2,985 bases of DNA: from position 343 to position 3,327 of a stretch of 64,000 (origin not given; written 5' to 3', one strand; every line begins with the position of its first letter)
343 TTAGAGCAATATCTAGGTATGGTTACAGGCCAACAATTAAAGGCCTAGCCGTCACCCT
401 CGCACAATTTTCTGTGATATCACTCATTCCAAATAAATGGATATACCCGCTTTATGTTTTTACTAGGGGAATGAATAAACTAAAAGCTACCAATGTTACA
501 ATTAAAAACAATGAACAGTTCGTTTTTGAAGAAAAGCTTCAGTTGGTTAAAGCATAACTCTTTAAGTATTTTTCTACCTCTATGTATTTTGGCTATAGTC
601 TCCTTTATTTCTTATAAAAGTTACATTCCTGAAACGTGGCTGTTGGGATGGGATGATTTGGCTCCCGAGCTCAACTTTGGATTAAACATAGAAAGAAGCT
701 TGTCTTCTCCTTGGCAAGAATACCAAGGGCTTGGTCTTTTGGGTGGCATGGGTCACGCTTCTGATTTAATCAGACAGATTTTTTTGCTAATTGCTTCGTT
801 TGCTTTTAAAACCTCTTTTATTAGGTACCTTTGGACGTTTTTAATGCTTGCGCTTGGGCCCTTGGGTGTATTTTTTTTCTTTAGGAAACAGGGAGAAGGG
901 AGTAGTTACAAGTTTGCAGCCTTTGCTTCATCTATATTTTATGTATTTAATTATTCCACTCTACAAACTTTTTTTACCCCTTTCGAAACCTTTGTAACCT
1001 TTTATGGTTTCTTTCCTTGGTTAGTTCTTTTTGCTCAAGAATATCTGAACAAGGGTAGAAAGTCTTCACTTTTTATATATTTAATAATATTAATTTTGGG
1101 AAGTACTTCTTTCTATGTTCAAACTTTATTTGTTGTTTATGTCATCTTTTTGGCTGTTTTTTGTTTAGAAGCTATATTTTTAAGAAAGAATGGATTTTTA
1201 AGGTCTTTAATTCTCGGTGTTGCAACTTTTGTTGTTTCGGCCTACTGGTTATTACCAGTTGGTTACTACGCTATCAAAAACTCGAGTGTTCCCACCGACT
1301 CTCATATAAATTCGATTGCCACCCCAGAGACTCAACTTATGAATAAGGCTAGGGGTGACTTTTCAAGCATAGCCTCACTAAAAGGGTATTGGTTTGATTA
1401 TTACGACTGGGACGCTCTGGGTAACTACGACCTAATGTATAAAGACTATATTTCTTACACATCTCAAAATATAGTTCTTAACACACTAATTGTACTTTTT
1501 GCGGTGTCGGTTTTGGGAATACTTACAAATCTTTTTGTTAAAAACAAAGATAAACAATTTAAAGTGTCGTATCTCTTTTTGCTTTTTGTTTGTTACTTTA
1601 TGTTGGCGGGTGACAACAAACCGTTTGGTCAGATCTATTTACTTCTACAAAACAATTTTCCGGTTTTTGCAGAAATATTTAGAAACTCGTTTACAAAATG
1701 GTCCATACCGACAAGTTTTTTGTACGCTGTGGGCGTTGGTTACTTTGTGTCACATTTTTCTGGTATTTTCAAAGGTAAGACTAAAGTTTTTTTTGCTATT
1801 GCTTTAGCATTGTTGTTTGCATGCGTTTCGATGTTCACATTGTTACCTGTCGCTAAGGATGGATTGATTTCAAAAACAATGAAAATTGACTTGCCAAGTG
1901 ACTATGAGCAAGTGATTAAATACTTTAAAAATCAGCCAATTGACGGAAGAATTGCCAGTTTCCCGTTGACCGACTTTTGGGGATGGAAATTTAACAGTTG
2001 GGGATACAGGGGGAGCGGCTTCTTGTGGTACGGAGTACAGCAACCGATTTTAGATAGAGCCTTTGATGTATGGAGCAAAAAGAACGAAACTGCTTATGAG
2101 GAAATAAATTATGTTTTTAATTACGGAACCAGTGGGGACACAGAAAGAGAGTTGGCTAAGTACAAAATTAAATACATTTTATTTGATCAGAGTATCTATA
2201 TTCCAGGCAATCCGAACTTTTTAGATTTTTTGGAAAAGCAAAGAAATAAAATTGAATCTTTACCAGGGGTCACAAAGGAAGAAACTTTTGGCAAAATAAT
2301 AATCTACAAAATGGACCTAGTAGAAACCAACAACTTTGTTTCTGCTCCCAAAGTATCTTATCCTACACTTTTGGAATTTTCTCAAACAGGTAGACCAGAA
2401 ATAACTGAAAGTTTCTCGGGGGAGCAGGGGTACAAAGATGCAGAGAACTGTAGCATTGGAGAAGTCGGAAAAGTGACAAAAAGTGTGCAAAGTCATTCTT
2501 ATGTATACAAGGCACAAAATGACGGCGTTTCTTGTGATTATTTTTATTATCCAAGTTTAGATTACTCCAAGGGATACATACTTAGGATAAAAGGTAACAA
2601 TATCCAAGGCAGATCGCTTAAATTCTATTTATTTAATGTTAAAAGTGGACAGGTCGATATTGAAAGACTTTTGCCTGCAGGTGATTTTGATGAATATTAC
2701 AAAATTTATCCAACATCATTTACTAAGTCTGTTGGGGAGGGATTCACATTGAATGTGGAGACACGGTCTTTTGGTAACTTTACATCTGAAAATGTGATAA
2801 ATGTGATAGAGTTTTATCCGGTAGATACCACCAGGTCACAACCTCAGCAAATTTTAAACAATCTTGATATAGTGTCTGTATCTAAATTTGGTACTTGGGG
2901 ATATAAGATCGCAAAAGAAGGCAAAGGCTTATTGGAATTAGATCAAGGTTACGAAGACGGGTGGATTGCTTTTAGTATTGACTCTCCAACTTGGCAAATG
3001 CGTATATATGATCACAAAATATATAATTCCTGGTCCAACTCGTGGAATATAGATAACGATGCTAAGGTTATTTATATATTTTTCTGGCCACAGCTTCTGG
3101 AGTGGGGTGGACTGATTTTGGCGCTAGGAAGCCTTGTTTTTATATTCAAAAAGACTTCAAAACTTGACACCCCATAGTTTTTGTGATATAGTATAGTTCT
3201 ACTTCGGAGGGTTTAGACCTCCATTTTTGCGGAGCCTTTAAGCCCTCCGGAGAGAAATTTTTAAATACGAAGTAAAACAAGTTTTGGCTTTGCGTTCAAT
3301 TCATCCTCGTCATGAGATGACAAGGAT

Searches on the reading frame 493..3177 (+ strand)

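Call 92: search_protein_families(library=pfam, proteins=[window:493-3177:+], max_evalue=0.001)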
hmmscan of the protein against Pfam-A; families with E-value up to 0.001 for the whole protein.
window:493-3177:+ (894 aa): 2 families
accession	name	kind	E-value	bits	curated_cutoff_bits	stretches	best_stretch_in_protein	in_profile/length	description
PF10131.15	PTPS_related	-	1.6e-05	24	26.4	1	113-266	28-181/621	6-pyruvoyl-tetrahydropterin synthase related domain; membrane protein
PF12811.12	BaxI_1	-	0.00046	20.3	26.2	1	322-447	21-120/233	Bax inhibitor 1 like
